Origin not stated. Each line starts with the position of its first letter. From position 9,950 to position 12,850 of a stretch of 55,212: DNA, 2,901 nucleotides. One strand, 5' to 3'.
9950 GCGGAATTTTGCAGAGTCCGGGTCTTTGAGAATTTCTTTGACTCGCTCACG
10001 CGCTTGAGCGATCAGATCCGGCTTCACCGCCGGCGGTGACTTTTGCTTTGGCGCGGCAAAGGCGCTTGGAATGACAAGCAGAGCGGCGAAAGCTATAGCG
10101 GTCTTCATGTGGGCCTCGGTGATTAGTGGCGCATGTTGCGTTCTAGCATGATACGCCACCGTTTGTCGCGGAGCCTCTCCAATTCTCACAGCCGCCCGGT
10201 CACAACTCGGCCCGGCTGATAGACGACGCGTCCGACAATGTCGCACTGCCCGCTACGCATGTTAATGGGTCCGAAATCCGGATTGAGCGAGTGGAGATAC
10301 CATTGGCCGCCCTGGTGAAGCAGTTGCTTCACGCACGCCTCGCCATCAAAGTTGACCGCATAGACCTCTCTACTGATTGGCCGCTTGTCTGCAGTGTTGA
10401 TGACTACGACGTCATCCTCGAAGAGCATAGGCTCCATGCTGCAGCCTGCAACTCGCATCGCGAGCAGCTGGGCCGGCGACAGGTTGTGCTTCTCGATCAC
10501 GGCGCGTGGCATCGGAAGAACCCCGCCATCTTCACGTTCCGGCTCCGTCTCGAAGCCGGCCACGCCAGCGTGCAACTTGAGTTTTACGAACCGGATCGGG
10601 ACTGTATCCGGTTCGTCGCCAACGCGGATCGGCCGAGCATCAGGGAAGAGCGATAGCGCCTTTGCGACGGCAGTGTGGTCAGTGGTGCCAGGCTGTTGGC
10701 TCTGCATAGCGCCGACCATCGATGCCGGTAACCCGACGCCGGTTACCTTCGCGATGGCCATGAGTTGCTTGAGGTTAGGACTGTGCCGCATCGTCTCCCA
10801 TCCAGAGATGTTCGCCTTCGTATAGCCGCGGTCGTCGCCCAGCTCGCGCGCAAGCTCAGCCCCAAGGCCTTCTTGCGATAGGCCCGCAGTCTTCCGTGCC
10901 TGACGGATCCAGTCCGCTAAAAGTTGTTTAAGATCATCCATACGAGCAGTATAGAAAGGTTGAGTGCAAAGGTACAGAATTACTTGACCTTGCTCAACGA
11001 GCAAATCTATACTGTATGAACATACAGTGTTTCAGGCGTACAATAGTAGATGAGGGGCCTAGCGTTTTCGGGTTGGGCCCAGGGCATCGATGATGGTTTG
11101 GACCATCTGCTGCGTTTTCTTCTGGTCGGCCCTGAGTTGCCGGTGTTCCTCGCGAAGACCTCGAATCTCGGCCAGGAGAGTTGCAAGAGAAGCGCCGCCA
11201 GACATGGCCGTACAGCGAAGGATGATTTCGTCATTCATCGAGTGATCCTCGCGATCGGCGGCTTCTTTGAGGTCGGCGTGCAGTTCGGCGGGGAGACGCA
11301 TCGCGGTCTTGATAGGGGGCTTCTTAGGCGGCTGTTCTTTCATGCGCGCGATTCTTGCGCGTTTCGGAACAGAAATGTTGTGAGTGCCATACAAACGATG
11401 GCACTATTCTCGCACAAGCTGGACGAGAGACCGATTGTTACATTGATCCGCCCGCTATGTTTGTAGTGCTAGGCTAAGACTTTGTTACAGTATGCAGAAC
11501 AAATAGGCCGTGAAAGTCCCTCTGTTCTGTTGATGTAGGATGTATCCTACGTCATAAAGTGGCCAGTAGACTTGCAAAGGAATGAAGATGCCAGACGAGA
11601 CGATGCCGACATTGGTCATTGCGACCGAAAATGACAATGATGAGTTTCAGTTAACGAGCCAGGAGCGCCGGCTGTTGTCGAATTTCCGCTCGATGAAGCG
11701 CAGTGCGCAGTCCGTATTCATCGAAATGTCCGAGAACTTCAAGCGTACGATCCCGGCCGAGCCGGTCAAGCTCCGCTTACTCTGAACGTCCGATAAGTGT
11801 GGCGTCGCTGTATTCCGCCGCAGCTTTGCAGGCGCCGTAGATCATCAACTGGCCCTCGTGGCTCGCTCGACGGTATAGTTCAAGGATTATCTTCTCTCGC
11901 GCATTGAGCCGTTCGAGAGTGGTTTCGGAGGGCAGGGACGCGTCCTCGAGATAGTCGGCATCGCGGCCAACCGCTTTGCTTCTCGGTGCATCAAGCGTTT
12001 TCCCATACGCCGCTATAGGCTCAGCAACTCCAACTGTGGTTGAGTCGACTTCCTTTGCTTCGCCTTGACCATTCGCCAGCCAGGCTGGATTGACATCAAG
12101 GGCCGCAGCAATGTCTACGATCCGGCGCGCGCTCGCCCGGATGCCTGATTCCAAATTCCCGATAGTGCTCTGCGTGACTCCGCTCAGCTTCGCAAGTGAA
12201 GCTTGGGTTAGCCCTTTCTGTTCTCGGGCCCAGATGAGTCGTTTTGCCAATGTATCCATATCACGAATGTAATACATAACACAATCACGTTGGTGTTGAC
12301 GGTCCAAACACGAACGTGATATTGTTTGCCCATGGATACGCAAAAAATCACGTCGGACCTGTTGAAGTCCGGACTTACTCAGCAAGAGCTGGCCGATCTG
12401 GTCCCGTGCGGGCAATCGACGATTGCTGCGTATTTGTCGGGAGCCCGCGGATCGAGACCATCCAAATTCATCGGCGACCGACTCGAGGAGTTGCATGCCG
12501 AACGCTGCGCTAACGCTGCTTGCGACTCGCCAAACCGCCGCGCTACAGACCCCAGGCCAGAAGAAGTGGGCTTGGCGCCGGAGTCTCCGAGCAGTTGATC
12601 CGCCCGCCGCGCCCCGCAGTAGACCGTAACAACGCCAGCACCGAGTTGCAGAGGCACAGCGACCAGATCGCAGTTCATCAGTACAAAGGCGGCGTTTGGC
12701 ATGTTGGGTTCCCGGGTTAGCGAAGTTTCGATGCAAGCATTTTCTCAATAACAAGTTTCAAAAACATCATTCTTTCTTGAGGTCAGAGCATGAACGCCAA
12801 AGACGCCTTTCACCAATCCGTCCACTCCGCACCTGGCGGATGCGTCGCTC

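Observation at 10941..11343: LexA box fused to a strong rightward promoter that fires antisense into the Arc-like gene, back-to-back with the S24 repressor gene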

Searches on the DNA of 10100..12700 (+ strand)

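Call 7: search_dna_similar(query=window:10100-12700:+, collection=phages, mode=distant, max_rows=20)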
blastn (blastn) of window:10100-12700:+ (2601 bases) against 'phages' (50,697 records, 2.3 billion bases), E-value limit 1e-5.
No match.

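Call 76: search_rna_families(source=window, start=10800, end=11900, threshold=evalue, max_evalue=1)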
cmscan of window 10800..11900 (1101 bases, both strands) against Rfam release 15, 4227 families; matches with E-value up to 1: 0.
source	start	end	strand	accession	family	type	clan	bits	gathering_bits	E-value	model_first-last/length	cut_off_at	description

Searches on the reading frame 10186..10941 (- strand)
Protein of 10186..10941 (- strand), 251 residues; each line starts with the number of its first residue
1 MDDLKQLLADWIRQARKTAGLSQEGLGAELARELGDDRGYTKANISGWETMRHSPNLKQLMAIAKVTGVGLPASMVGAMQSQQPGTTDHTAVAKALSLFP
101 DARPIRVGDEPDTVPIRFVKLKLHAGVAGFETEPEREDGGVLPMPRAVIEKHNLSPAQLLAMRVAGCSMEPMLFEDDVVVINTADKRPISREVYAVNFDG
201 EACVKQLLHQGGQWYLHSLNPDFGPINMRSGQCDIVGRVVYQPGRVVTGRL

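Call 6: search_protein_families(library=pfam, proteins=[window:10186-10941:-], max_evalue=0.01)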
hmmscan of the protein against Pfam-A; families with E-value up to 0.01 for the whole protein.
window:10186-10941:- (251 aa): 3 families
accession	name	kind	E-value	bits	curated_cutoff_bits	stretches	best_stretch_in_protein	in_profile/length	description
PF00717.28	Peptidase_S24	-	1.8e-21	76.4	23.3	1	128-240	8-116/116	Peptidase S24-like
PF01381.28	HTH_3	-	3.8e-08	33.7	23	1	12-71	1-52/55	Helix-turn-helix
PF13560.12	HTH_31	-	8.5e-05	23.2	27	1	8-70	2-57/64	Helix-turn-helix domain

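Call 13: find_related_loci(query=window:10186-10941:-, collection=genome_contigs, flank=4000)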
Query window:10186-10941:- (251 aa) in genome_contigs; peptide patterns used: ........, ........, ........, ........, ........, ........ (x = any residue, [..] = any of these).
175 stretches matched a pattern; 10 encode a relative of the query (tblastn E <= 1e-3); 10 distinct loci.
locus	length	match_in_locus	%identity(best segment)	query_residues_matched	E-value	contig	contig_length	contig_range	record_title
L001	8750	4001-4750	80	1-251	1e-136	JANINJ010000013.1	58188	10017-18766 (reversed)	MAG: Xanthobacteraceae bacterium isolate Bin.001_Forest NODE_134_length_58188_cov_114.791736, whole genome shotgun seque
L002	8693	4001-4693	55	12-251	1e-80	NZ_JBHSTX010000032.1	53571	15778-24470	Massilia varians strain CCUG 35299 GCM70026999_70, whole genome shotgun sequence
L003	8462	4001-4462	73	98-251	5e-76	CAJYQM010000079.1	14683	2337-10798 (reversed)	MAG: uncultured Massilia sp. isolate SP415_1_metabat2_genome_mining.22 genome assembly, contig: k127_64951, whole genome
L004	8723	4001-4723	54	2-251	3e-74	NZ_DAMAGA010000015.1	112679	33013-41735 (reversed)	MAG: Massilia sp. isolate CTOTU48092 NODE_74_length_112679_cov_7.518033, whole genome shotgun sequence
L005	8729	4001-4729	50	2-251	6e-73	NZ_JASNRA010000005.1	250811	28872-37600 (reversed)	Massilia sp. YIM B02443 Scaffold5, whole genome shotgun sequence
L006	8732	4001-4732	50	8-251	3e-68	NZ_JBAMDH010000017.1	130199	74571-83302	Massilia sp. DD77 DD77_Assembly_Auto_contig_17, whole genome shotgun sequence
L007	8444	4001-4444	68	102-249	4e-67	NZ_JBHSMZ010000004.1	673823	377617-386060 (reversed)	Massilia aerilata strain KACC 12505 platanus_K_17_124_4, whole genome shotgun sequence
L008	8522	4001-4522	59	84-250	2e-62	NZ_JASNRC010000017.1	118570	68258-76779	Massilia sp. YIM B02769 Scaffold17, whole genome shotgun sequence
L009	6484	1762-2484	46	3-251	7e-59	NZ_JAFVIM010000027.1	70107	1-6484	Massilia oculi strain HYUMC2021 contig27, whole genome shotgun sequence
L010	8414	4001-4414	55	114-251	5e-47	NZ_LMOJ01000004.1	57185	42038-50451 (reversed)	Massilia sp. Leaf139 contig_12, whole genome shotgun sequence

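Call 14: find_related_loci(query=window:10186-10941:-, collection=viral_contigs, flank=4000)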
Query window:10186-10941:- (251 aa) in viral_contigs; peptide patterns used: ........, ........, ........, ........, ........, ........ (x = any residue, [..] = any of these).
66 stretches matched a pattern; 45 encode a relative of the query (tblastn E <= 1e-3); 45 distinct loci.
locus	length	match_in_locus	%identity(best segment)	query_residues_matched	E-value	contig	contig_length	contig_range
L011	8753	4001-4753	99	1-251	2e-169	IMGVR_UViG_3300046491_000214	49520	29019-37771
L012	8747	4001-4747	82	1-251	2e-141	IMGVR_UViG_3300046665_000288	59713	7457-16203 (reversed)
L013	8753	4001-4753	81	1-251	1e-138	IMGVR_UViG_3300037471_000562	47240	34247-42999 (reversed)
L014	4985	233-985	80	1-251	5e-137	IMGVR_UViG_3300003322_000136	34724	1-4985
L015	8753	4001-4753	80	1-251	4e-136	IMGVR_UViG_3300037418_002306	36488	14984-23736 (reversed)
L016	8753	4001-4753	80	1-251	4e-136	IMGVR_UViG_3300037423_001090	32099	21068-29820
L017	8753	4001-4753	79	1-251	1e-134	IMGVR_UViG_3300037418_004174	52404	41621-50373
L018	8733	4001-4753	78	1-251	6e-133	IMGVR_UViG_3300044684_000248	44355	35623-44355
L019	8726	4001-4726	55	1-251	1e-83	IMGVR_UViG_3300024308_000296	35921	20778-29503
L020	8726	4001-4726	55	1-251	2e-83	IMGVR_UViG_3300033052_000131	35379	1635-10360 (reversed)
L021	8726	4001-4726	55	1-251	1e-82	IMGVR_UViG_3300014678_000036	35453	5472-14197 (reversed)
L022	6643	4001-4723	55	2-251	2e-80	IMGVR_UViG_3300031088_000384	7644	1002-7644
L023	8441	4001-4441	78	105-251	4e-74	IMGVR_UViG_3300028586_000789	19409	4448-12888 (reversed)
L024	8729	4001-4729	49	2-251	2e-72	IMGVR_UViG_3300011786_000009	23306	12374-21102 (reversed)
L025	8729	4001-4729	48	2-251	1e-71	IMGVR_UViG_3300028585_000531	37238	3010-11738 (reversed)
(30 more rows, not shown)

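Call 18: search_protein_families(library=phrogs, proteins=[window:10186-10941:-], max_evalue=0.01)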
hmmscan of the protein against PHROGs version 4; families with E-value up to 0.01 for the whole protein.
window:10186-10941:- (251 aa): 8 families
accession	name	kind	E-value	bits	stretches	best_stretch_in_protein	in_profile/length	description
phrog_4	-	transcription regulation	3e-35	123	1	5-241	134-334/400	transcriptional repressor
phrog_6201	-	transcription regulation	1.5e-13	51.7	1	149-241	18-113/121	CI-like repressor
phrog_811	-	DNA, RNA and nucleotide metabolism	9.8e-09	35.9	1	155-241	44-130/140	UmuD-like protein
phrog_8558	-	unknown function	6.3e-06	27.4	1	156-240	17-105/114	-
phrog_8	-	transcription regulation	0.00014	22.4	1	12-70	81-131/346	transcriptional regulator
phrog_3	-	transcription regulation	0.00034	21.5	1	3-71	84-140/430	transcriptional repressor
phrog_2439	-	transcription regulation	0.0016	18.3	1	8-69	8-61/367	transcriptional regulator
phrog_2967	-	transcription regulation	0.01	16.4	0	6-72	9-67/225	transcriptional regulator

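Call 86: search_solved_structures(query=window:10186-10941:-, max_evalue=0.001, show_alignments=2)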
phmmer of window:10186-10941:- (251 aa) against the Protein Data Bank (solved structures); distinct sequences matched with E-value up to 0.001: 4.
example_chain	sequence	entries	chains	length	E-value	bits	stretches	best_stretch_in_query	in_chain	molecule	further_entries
6a2r_A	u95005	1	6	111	1.4e-05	28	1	140-240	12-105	LexA repressor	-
6a2q_A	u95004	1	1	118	1.4e-05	28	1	140-240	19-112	LexA repressor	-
6a2s_A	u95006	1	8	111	2.5e-05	27.2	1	140-240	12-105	LexA repressor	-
6a2t_A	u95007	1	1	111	9.7e-05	25.3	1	140-240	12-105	LexA repressor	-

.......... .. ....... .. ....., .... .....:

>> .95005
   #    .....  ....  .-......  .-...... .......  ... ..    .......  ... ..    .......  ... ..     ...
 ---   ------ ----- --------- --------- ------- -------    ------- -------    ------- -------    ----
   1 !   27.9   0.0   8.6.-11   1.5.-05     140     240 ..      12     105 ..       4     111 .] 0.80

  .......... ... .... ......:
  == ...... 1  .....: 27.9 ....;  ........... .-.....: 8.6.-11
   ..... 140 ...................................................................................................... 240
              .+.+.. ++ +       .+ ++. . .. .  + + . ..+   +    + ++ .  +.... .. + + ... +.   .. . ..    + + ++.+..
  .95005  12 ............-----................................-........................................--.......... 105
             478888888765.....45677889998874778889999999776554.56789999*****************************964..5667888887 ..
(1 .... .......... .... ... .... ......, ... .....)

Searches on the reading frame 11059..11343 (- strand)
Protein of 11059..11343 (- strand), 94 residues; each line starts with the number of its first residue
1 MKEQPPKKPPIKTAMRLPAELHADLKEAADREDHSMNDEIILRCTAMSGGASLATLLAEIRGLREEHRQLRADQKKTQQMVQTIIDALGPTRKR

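Call 6: search_protein_families(library=pfam, proteins=[window:11059-11343:-], max_evalue=0.01)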
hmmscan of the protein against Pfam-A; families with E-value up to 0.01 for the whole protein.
window:11059-11343:- (94 aa): 3 families
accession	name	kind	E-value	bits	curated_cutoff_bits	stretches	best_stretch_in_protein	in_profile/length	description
PF03869.20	Arc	-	0.00047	20.4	20.4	1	15-43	9-37/50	Arc-like DNA binding domain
PF22513.2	FitA-like_RHH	-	0.0016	18.8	27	1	17-40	8-31/39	Antitoxin FitA-like, ribbon-helix-helix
PF05534.18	HicB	-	0.0026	18.1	21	1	15-38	22-45/51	HicB family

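Call 18: search_protein_families(library=phrogs, proteins=[window:11059-11343:-], max_evalue=0.01)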
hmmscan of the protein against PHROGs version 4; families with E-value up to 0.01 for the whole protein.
window:11059-11343:- (94 aa): 6 families
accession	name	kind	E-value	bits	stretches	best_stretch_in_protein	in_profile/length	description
phrog_795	-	other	1e-07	33.2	1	12-55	19-62/116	partition protein ATPase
phrog_2685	-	other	1.2e-05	26.8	1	12-47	20-55/161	partition protein ATPase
phrog_1287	-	unknown function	9.2e-05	23.9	1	13-86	12-91/115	-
phrog_1388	-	unknown function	0.00025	22.3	1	13-44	8-39/143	-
phrog_3178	-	transcription regulation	0.00037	21.8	1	14-73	13-73/125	Arc-like DNA binding domain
phrog_228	-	transcription regulation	0.0049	17.7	1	12-45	12-45/251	Arc-like repressor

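Call 35: find_related_loci(query=window:11059-11343:-, collection=viral_contigs, flank=3000)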
Query window:11059-11343:- (94 aa) in viral_contigs; peptide patterns used: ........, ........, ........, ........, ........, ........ (x = any residue, [..] = any of these).
31 stretches matched a pattern; 7 encode a relative of the query (tblastn E <= 1e-3); 7 distinct loci.
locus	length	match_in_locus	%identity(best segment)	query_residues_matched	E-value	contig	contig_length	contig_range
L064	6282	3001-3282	100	1-94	3e-60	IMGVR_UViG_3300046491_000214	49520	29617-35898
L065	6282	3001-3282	84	1-94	5e-50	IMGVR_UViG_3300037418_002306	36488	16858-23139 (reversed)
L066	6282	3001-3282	84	1-94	3e-50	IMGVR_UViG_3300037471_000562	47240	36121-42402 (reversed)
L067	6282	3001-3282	84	1-94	5e-50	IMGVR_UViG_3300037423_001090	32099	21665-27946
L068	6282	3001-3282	78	1-94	6e-45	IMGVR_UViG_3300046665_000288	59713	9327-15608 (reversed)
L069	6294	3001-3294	71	1-94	3e-40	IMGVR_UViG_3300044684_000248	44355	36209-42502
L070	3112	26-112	83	66-94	4e-11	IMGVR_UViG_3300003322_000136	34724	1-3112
